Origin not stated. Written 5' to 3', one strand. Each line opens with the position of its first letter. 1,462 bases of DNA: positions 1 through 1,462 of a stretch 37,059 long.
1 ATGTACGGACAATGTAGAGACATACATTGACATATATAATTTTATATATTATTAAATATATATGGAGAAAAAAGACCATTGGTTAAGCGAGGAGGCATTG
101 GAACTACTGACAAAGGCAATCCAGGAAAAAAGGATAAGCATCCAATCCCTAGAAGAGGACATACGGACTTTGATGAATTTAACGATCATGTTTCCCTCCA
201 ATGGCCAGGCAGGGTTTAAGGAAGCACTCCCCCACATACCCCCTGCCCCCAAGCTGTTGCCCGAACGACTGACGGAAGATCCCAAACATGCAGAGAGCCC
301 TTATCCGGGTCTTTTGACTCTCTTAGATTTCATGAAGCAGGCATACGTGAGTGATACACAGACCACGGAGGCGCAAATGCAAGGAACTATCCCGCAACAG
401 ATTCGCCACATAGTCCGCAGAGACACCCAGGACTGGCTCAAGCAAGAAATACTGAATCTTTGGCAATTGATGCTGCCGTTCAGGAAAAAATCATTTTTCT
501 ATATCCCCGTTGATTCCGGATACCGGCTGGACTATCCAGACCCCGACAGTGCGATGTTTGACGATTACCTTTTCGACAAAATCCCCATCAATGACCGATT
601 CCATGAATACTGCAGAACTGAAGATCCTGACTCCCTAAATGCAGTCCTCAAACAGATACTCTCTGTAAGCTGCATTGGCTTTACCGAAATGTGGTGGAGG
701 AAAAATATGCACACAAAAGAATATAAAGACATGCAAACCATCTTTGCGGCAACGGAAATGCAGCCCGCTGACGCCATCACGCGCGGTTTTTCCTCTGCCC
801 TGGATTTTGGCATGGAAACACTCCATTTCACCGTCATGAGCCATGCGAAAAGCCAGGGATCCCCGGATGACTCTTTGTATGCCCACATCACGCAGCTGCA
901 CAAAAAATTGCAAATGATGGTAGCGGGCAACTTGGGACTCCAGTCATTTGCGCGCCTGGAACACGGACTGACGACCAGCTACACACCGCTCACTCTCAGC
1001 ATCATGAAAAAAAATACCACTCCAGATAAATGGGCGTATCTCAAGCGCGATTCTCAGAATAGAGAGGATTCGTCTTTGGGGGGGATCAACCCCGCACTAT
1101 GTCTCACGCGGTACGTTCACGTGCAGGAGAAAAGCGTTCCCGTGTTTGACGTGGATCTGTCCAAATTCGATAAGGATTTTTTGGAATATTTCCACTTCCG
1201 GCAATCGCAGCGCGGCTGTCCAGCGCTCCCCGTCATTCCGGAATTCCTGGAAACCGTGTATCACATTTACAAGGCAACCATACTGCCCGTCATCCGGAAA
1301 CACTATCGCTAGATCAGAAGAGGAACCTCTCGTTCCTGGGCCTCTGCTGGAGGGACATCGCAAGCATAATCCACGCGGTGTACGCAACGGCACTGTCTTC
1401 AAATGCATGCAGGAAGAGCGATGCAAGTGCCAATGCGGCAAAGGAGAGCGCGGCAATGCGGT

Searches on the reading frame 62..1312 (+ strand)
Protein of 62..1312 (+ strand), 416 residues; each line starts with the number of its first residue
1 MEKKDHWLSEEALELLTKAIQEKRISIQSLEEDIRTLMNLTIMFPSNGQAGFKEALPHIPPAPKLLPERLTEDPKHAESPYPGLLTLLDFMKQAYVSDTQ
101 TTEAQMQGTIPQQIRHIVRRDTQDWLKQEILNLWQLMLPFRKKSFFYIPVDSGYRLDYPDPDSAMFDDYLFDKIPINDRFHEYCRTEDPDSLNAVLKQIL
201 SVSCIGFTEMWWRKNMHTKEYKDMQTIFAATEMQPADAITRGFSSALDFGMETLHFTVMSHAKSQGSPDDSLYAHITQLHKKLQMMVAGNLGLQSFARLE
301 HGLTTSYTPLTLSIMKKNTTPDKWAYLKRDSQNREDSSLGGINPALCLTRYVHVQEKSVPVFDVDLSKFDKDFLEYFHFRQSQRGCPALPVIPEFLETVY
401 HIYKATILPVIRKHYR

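Call 6: search_protein_families(library=pfam, proteins=[window:62-1312:+], max_evalue=0.001)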
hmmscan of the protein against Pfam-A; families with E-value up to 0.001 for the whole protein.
window:62-1312:+ (416 aa): 0 families

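Call 9: search_protein_families(library=ncbifam, proteins=[window:62-1312:+], max_evalue=0.01)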
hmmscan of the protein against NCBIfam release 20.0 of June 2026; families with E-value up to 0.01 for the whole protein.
window:62-1312:+ (416 aa): 0 families

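Call 71: search_protein_families(library=pfam, proteins=[window:62-1312:+], max_evalue=0.1)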
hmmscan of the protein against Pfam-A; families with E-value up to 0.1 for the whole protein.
window:62-1312:+ (416 aa): 0 families
